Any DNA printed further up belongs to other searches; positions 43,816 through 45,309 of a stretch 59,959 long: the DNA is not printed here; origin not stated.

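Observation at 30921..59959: A 29-kb co-directional locus combining many GT-C transferases, radical SAM enzymes and a phosphonate pathway: candidate undescribed envelope-modification system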

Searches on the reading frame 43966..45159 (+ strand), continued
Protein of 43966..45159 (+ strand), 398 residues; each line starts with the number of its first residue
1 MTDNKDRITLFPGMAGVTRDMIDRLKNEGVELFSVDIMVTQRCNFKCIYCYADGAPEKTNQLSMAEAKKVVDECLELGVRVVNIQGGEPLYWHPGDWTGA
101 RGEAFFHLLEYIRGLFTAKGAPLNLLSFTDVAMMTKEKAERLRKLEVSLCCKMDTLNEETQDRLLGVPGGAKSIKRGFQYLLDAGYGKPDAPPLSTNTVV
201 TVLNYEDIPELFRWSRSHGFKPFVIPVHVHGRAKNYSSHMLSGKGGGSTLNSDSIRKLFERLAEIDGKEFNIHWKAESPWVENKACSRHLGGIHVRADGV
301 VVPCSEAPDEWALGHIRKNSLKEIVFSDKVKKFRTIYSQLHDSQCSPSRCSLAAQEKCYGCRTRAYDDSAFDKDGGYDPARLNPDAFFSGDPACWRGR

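Call 40: find_encoding_contigs(protein=P0082, flank=8000, max_places=1)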
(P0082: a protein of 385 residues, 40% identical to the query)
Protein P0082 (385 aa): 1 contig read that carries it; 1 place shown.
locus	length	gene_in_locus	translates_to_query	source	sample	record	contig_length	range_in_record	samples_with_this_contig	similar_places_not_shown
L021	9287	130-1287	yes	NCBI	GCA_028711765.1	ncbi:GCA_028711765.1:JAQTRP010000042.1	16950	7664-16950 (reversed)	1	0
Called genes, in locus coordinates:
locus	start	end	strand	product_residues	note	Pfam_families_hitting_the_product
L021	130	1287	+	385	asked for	PF13353:Fer4_12 (faint), PF04055:Radical_SAM, PF13186:SPASM (weak)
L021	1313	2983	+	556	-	PF13714:PEP_mutase, PF12804:NTP_transf_3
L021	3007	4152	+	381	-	PF02776:TPP_enzyme_N, PF02775:TPP_enzyme_C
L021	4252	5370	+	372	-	PF13439:Glyco_transf_4, PF20706:GT4-conflict, PF00534:Glycos_transf_1, PF13692:Glyco_trans_1_4, PF13524:Glyco_trans_1_2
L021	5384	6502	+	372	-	PF13439:Glyco_transf_4 (weak), PF00534:Glycos_transf_1, PF13692:Glyco_trans_1_4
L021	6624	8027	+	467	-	PF13727:CoA_binding_3, PF02397:Bac_transf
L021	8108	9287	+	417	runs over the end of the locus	PF04932:Wzy_C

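Call 41: predict_structure(alignment_id=A1)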
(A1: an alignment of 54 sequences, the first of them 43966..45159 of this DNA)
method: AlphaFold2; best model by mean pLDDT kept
length: 398 residues; sequences in the alignment: 54
mean_pLDDT: 88.3   pTM: 0.89
mean pLDDT of the five models: 88.3, 84.0, 82.6, 82.0, 80.7
residues with pLDDT >= 90: 235; 70-90: 129; 50-70: 29; < 50: 5
segments of 3 or more residues with pLDDT < 50: 1-5
pLDDT, mean of each block of 10 residues (from residue 1): 48 68 87 93 89 65 96 96 91 93 94 97 92 97 95 96 95 98 95 92 95 96 85 85 75 92 97 88 72 93 87 95 95 83 84 85 90 88 87 80
secondary structure, 60 per line:
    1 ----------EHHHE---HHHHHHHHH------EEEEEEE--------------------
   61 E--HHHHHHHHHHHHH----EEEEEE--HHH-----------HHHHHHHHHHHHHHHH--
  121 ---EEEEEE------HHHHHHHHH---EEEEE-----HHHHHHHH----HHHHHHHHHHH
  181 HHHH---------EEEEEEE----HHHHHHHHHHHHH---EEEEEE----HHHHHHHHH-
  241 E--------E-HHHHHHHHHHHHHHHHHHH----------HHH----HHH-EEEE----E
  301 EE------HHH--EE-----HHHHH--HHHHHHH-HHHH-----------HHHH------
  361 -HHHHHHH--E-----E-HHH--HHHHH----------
elements in order: H19-27 E34-40 H64-76 E81-86 H103-118 E124-129 H136-144 E148-152 H158-165 H170-184 E194-200 H205-217 E221-226 H231-239 H252-270 E292-295 E300-302 H321-325 H328-334 H336-339 H351-354 H362-368 H384-388

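Call 46: fold_search(model_id=the predicted structure, library=pdb)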
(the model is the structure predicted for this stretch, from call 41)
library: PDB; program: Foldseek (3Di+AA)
matches with E <= 10: 1812; with E <= 0.001: 95
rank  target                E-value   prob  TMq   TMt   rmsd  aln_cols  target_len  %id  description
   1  6efn                  1.2e-12  1.00  0.56  0.58   3.4       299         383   21  Structure of a RiPP maturase, SkfB (released 2018-10-24)
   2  4k37_B                1.5e-11  1.00  0.59  0.63   6.0       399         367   15  Native anSMEcpe with bound AdoMet (released 2013-05-08)
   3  4k38_A                1.5e-11  1.00  0.59  0.63   5.9       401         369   16  Native anSMEcpe with bound AdoMet and Kp18Cys peptide (released 2013-05-08)
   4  4k39_A                2.4e-11  1.00  0.60  0.66   5.7       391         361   17  Native anSMEcpe with bound AdoMet and Cp18Cys peptide (released 2013-05-08)
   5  4k37_A                3.0e-11  1.00  0.62  0.67   4.8       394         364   16  Native anSMEcpe with bound AdoMet (released 2013-05-08)
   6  4k36_B                6.1e-11  1.00  0.61  0.66   5.1       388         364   17  His6 tagged anSMEcpe with bound AdoMet (released 2013-05-08)
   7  4k36_A                1.1e-10  1.00  0.58  0.60   6.1       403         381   16  His6 tagged anSMEcpe with bound AdoMet (released 2013-05-08)
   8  5why_A                1.2e-10  1.00  0.61  0.59   7.1       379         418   17  Structural Insights into Thioether Bond Formation in the Biosynthesis of Sactipeptides (released 2017-07-26)
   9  5why_B                1.3e-10  1.00  0.60  0.57   7.7       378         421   16  Structural Insights into Thioether Bond Formation in the Biosynthesis of Sactipeptides (released 2017-07-26)
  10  5wgg_A                1.5e-10  1.00  0.60  0.55   9.4       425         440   17  Structural Insights into Thioether Bond Formation in the Biosynthesis of Sactipeptides (released 2017-07-26)
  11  4k39_B                1.8e-10  1.00  0.57  0.63   6.1       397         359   15  Native anSMEcpe with bound AdoMet and Cp18Cys peptide (released 2013-05-08)
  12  4k38_B                2.2e-10  1.00  0.59  0.65   5.8       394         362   17  Native anSMEcpe with bound AdoMet and Kp18Cys peptide (released 2013-05-08)
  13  8vpo                  2.7e-10  1.00  0.50  0.45   5.9       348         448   16  X-Ray Crystal Structure of TigE from Paramaledivibacter caminithermalis (released 2024-02-07)
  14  2fb2_B                4.4e-10  1.00  0.50  0.60   6.9       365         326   16  Structure of the MoaA Arg17/266/268/Ala triple mutant (released 2006-05-09)
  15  5v1t_A                6.8e-10  1.00  0.61  0.56   6.6       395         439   16  Crystal structure of Streptococcus suis SuiB bound to precursor peptide SuiA (released 2017-08-30)
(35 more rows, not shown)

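Call 62: find_related_loci(query=A1, collection=viral_contigs, flank=10000)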
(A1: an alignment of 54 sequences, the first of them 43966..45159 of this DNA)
Query A1 (398 aa) in viral_contigs; peptide patterns used: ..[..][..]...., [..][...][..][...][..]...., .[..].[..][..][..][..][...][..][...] (x = any residue, [..] = any of these).
600 stretches matched a pattern (row limit reached: there are more); 21 encode a relative of the query (tblastn E <= 1e-3); 21 distinct loci.
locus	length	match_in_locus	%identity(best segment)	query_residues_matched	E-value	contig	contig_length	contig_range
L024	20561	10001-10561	24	32-190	9e-8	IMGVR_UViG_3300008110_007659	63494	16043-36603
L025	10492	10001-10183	38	31-92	1e-7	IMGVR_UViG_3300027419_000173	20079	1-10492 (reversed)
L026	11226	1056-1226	39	37-89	2e-7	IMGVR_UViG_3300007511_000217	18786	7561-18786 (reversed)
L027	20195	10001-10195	36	24-92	3e-7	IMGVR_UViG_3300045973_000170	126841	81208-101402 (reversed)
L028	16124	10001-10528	24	32-231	4e-7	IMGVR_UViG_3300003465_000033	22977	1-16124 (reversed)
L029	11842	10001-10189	34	27-93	1e-6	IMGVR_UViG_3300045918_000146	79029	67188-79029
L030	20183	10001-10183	32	31-92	8e-7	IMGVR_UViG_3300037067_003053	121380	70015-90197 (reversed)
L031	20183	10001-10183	32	31-92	1e-5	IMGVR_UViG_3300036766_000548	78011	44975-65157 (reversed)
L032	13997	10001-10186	37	34-90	2e-5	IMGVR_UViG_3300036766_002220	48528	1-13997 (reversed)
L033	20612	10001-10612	23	19-231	2e-5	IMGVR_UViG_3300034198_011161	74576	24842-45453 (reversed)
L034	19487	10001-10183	34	31-92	6e-6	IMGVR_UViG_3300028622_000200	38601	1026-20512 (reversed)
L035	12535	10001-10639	24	6-212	4e-5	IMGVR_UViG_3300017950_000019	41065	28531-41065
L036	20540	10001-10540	25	29-192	2e-5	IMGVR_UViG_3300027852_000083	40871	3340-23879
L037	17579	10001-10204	32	27-89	5e-5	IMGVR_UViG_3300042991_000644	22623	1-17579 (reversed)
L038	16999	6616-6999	24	31-163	1e-5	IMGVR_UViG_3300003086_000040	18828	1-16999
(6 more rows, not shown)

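Call 74: search_protein_families(library=ncbifam, proteins=[L018:13973-14566:+], max_evalue=0.0001)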
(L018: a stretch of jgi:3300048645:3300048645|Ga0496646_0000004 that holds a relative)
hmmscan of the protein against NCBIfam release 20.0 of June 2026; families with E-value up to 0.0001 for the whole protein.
L018:13973-14566:+ (198 aa): 6 families
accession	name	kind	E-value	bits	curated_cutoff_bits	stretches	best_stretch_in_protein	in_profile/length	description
TIGR00455.1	apsK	equivalog_domain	9.6e-36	123.2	138.7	1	8-174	18-182/184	adenylyl-sulfate kinase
NF002059.0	PRK00889.1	subfamily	4.5e-31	107.9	244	1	8-175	5-168/177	adenylyl-sulfate kinase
NF004040.0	PRK05537.1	equivalog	8.1e-29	100.5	669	1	9-173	397-561/572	bifunctional sulfate adenylyltransferase/adenylylsulfate kinase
NF004035.0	PRK05506.1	subfamily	6.4e-28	97.4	715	1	9-174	461-624/632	bifunctional sulfate adenylyltransferase subunit 1/adenylylsulfate kinase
NF003013.0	PRK03846.1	subfamily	2.3e-26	92.7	163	1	8-174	28-192/202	adenylyl-sulfate kinase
NF004041.0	PRK05541.1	subfamily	7.5e-24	84.7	127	1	9-170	8-164/176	adenylyl-sulfate kinase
